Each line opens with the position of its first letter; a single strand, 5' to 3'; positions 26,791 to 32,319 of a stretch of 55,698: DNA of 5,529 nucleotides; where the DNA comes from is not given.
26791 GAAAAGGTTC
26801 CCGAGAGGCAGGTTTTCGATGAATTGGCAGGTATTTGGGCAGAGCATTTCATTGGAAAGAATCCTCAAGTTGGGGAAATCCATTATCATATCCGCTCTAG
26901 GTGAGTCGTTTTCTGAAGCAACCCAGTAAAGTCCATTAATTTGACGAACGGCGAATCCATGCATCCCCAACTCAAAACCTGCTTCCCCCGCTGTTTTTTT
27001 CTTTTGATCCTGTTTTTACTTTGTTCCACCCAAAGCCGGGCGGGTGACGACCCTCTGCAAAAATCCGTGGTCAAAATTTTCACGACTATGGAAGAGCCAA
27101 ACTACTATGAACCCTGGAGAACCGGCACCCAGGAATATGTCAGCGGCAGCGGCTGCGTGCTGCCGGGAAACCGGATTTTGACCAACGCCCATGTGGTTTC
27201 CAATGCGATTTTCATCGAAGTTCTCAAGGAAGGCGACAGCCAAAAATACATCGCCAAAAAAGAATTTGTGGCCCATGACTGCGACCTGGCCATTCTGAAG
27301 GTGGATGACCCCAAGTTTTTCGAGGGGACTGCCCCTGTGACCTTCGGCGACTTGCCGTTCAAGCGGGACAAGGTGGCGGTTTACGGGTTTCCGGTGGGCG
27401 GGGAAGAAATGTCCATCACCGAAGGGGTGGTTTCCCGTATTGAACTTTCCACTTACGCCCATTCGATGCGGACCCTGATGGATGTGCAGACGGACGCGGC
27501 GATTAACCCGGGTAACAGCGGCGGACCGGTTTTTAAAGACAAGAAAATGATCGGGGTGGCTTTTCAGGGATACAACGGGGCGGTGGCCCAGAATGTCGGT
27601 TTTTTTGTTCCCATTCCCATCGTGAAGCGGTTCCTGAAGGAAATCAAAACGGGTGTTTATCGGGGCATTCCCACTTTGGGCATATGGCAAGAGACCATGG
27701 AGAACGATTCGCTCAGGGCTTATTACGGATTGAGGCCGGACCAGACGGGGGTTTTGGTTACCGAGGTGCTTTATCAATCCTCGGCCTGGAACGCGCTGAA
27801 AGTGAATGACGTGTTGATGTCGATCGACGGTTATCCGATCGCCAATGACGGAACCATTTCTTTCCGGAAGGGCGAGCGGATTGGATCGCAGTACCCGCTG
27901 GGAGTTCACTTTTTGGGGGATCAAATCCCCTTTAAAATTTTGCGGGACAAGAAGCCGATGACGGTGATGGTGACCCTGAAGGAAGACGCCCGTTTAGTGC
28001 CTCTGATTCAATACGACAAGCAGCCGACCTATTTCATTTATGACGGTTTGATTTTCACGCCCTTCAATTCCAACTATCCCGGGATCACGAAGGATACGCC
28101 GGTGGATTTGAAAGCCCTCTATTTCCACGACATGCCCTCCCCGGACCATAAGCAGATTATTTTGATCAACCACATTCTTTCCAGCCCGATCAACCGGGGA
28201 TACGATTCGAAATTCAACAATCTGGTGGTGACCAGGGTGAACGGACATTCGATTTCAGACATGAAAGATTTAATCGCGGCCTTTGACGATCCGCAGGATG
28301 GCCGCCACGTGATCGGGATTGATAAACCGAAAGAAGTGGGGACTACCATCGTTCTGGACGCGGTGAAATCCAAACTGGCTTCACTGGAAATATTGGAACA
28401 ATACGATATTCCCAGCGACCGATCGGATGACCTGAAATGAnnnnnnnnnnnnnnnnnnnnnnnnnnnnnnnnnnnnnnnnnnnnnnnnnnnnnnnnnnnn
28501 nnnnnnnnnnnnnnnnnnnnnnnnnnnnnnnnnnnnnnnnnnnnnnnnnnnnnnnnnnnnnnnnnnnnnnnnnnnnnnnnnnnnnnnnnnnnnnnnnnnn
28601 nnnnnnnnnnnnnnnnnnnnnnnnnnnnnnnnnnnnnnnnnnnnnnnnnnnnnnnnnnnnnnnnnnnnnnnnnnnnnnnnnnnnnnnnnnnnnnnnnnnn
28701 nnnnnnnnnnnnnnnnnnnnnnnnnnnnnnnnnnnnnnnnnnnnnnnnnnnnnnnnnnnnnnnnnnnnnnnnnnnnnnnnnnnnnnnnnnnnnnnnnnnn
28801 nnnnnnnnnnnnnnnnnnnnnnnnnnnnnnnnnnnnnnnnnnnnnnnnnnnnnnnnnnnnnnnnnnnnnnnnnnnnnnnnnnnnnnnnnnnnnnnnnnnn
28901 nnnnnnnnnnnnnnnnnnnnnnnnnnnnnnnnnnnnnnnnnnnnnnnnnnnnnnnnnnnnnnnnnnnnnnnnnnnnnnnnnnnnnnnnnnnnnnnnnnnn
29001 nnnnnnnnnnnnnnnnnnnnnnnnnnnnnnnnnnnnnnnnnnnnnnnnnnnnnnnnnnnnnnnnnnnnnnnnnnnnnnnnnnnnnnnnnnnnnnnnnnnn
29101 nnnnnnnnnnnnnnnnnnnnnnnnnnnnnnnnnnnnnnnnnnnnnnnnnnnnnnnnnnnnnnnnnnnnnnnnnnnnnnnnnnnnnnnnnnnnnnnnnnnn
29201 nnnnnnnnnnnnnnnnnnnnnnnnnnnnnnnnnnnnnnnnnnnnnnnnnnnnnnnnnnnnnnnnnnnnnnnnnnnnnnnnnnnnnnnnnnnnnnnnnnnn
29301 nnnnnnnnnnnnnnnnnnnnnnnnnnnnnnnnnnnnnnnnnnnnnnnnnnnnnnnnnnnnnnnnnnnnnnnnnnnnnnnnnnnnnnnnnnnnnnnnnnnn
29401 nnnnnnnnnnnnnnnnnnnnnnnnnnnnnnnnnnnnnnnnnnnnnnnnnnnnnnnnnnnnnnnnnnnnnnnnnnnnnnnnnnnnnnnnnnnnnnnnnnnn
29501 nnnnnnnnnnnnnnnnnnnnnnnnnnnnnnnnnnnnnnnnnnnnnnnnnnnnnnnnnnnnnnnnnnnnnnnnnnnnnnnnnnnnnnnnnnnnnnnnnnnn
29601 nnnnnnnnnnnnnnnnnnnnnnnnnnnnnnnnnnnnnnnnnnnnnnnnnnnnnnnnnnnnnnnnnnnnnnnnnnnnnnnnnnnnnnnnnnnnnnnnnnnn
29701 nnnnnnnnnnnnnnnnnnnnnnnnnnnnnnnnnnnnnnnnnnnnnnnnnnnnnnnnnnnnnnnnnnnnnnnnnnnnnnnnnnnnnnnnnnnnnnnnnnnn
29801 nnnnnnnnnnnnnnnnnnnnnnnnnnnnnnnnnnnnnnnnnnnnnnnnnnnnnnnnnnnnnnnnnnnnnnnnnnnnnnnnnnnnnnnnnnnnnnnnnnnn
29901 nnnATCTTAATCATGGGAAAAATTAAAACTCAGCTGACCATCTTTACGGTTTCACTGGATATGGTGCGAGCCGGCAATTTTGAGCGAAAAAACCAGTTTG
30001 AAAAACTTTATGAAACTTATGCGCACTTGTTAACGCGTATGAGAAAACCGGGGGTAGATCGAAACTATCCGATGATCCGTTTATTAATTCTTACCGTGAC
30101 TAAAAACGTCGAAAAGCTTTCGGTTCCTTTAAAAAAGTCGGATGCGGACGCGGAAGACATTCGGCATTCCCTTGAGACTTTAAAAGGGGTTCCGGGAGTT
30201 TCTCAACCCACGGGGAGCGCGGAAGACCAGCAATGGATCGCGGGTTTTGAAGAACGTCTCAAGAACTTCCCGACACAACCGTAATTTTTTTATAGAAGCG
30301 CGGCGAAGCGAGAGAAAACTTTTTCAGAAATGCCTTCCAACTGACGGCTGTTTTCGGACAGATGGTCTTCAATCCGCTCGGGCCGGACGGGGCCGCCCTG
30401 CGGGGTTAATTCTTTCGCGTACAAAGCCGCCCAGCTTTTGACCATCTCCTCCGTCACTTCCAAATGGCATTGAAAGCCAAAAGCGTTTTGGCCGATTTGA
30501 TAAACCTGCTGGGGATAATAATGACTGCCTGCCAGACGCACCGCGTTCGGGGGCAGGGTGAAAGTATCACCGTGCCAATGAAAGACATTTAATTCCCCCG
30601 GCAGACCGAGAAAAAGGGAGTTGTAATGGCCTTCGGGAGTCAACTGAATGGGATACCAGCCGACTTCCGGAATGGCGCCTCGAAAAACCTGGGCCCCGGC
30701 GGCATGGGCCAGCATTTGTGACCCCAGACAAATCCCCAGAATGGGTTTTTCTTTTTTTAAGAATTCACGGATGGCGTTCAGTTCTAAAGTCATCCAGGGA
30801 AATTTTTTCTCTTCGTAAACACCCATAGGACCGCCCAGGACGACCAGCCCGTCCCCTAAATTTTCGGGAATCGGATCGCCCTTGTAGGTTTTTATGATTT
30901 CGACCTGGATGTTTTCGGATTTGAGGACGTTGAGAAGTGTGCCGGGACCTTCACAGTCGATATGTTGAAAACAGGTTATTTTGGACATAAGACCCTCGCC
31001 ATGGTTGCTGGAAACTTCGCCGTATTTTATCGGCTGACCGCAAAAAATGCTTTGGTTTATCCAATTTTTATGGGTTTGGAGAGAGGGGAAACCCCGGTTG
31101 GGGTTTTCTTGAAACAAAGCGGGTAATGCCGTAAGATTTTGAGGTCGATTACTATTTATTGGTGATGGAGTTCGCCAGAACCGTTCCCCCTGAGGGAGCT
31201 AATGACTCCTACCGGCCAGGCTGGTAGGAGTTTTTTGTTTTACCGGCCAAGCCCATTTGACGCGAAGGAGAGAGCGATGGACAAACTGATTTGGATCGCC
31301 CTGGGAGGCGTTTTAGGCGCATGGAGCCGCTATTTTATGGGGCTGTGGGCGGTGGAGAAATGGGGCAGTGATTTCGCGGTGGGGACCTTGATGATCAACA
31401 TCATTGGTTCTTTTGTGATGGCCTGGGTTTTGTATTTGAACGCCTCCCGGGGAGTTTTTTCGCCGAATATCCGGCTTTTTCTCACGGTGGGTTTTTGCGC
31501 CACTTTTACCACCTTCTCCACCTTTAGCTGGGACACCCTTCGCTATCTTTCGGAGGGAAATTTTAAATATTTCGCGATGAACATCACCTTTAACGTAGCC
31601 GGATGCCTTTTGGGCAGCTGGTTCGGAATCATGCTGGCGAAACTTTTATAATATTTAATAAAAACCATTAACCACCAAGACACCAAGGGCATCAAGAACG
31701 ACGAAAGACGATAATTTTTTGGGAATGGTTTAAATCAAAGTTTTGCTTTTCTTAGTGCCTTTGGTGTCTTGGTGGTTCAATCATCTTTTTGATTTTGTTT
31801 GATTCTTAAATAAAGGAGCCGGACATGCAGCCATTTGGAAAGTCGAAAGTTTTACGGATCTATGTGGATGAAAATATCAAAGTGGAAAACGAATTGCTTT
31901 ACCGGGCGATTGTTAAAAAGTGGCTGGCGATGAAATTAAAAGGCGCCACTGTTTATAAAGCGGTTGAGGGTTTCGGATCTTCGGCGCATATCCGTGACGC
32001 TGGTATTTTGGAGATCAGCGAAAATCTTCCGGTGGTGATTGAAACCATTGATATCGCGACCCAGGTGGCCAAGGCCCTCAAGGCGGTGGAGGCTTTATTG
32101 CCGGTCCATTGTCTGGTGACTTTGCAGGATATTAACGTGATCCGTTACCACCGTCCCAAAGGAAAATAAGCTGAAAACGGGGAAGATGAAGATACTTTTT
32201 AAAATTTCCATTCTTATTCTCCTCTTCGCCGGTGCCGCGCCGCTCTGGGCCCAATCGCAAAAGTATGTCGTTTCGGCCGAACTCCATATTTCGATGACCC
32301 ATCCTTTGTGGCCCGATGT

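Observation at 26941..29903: Tandem Deg2/Deg9-type protease pair, with the second copy a predicted pseudo-protease (Ser to Asn)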

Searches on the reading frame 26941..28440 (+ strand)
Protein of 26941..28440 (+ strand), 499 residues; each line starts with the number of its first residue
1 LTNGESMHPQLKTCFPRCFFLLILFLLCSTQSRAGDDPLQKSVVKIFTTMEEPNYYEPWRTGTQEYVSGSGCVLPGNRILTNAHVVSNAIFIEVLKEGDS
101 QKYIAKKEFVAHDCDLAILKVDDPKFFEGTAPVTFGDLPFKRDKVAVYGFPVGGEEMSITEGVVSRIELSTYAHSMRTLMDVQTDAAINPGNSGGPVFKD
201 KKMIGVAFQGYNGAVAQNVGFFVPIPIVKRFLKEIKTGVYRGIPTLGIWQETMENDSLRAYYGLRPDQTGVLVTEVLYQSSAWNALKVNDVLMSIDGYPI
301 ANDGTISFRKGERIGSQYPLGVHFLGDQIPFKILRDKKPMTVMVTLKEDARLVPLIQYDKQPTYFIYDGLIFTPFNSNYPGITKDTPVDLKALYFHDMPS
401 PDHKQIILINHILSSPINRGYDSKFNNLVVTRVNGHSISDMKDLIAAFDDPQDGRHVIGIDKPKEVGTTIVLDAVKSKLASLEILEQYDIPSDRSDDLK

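Call 3: search_protein_families(library=pfam, proteins=[window:26941-28440:+], max_evalue=0.1)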
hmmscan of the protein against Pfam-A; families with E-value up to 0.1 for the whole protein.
window:26941-28440:+ (499 aa): 8 families
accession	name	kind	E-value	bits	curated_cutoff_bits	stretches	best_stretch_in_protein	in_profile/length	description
PF17815.7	PDZ_3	-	8.4e-29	100.6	22.8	1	353-497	1-145/145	PDZ domain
PF13365.12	Trypsin_2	-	3.9e-20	73.5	27.6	1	69-205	1-143/144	Trypsin-like peptidase domain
PF00089.32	Trypsin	-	1.6e-16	61.3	20.6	1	56-229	11-217/220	Trypsin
PF13180.12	PDZ_2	-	4e-06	27.5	27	1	264-346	7-80/80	PDZ domain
PF00595.29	PDZ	-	0.00029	21.6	23.2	1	267-302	21-59/81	PDZ domain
PF17820.7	PDZ_6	-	0.00061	19.9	27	0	273-300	2-30/54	PDZ domain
PF02122.21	Peptidase_S39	-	0.023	14.7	21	0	189-228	145-184/203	Peptidase S39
PF10459.15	Peptidase_S46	-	0.093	11.8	22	0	168-221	609-664/698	Peptidase S46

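Call 4: search_protein_families(library=ncbifam, proteins=[window:26941-28440:+], max_evalue=0.1)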
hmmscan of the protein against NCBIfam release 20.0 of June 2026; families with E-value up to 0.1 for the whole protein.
window:26941-28440:+ (499 aa): 13 families
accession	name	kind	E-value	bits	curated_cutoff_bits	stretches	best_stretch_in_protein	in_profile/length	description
TIGR02037.1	degP_htrA_DO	subfamily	1e-35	123.6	416.2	1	60-351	53-332/434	Do family serine endopeptidase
NF047968.1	SerProtHtrA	equivalog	1.7e-26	93.4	470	1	41-306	64-327/357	serine protease HtrA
NF041521.1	HhoA_HhoB_HtrA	equivalog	1.5e-25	90.3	450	1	62-318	52-314/335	HhoA/HhoB/HtrA family serine endopeptidase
NF007526.1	PRK10139.1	equivalog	3.1e-19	69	756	1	69-350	93-363/456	serine endoprotease DegQ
TIGR02038.1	protease_degS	equivalog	4.8e-19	68.7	422.95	1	69-350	80-350/351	outer membrane-stress sensor serine endopeptidase DegS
NF040960.1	MamE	equivalog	8.4e-19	67.6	800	2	57-235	114-293/659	magnetosome formation protease MamE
NF008189.1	PRK10942.1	equivalog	9.5e-18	63.9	720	1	69-350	115-385/477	serine endoprotease DegP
NF033740.0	MarP_fam_protase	equivalog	1.2e-16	60.8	250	1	63-228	207-370/390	MarP family serine protease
NF008147.1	PRK10898.1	equivalog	5.7e-16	58.6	408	1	68-348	79-349/352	outer membrane-stress sensor serine endopeptidase DegS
NF050055.1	SerProtHtrAMycob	equivalog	2.7e-13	49.7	800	1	64-349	224-501/502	serine protease HtrA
NF053637.1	SerProtHtrAspr2045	equivalog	5.3e-13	48.7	650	1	79-348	119-388/394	serine protease HtrA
NF053519.1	DipepPtdsDpp7Prph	equivalog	0.0057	15.1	1200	1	169-221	619-673/708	dipeptidyl-peptidase Dpp7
NF041199.1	trx7_PDZ_seleno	equivalog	0.017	14.1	300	1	247-345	296-389/390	Trx7/PDZ domain-containing (seleno)protein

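Call 20: search_solved_structures(query=window:26959-28437:+, max_evalue=0.001)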
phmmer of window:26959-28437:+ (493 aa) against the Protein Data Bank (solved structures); distinct sequences matched with E-value up to 0.001: 103 (the best 60 are shown).
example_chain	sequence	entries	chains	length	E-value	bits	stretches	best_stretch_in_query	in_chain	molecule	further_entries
5il9_A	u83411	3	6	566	1.9e-98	333.5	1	32-493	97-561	Protease Do-like 9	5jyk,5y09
5ilb_A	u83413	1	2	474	8.8e-97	328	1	34-493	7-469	Protease Do-like 2, chloroplastic,Protease Do-like 9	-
4fln_A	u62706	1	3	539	8.5e-87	295.1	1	30-492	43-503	Protease Do-like 2, chloroplastic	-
5ila_A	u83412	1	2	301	7.5e-54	186.4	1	32-229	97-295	Protease Do-like 9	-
2zle_A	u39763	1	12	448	1.5e-18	70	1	62-324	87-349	Protease do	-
3mh5_A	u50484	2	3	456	1.5e-18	69.9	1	62-324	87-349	Protease do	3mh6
8f0a_A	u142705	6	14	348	2.4e-18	69.3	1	62-324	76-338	Periplasmic serine endoprotease DegP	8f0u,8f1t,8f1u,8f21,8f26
6jjk_A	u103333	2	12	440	3.6e-18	68.7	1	62-324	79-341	Periplasmic serine endoprotease DegP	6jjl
1ky9_A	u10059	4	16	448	3.8e-18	68.6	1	62-324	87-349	PROTEASE DO | Periplasmic serine endoprotease DegP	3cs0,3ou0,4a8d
3mh4_A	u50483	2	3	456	3.9e-18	68.6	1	62-324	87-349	Protease do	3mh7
3otp_A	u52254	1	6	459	4e-18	68.6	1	62-324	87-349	Protease do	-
6jjo_A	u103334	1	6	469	4.3e-18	68.5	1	62-324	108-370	Periplasmic serine endoprotease DegP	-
5b6l_A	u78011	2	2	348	1.2e-17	67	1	62-312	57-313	Putative serine protease HhoA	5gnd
5t63_A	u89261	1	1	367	1.4e-17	66.8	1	62-311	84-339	Putative serine protease HhoA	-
4ynn_A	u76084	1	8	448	2.3e-17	66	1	62-343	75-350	Protease DO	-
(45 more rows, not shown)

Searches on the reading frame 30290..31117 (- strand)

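Call 10: search_protein_families(library=pfam, proteins=[window:30290-31117:-], max_evalue=0.01)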
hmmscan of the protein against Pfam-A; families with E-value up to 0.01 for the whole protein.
window:30290-31117:- (275 aa): 3 families
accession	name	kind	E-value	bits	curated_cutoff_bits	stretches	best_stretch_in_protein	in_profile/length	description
PF00117.34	GATase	-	1.2e-20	74.4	22.8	1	61-223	13-175/190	Glutamine amidotransferase class-I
PF07722.19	Peptidase_C26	-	3.4e-05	24.1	20.5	1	111-145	93-127/219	Peptidase C26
PF07685.20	GATase_3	-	0.00072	19.7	27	1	77-139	31-91/196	CobB/CobQ-like glutamine amidotransferase domain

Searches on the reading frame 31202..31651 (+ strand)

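Call 10: search_protein_families(library=pfam, proteins=[window:31202-31651:+], max_evalue=0.01)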
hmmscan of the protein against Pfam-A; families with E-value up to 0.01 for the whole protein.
window:31202-31651:+ (149 aa): 1 family
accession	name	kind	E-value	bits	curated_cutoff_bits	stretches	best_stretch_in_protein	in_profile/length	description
PF02537.21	CRCB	-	3.3e-26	92.1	32.9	1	30-143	1-103/103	CrcB-like protein, Camphor Resistance (CrcB)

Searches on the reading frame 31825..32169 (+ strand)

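Call 10: search_protein_families(library=pfam, proteins=[window:31825-32169:+], max_evalue=0.01)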
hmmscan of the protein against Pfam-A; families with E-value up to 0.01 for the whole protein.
window:31825-32169:+ (114 aa): 1 family
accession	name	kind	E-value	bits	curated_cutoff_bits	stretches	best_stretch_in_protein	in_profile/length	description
PF02641.20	DUF190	-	4e-27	94.8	23.4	1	8-105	1-97/97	Uncharacterized ACR, COG1993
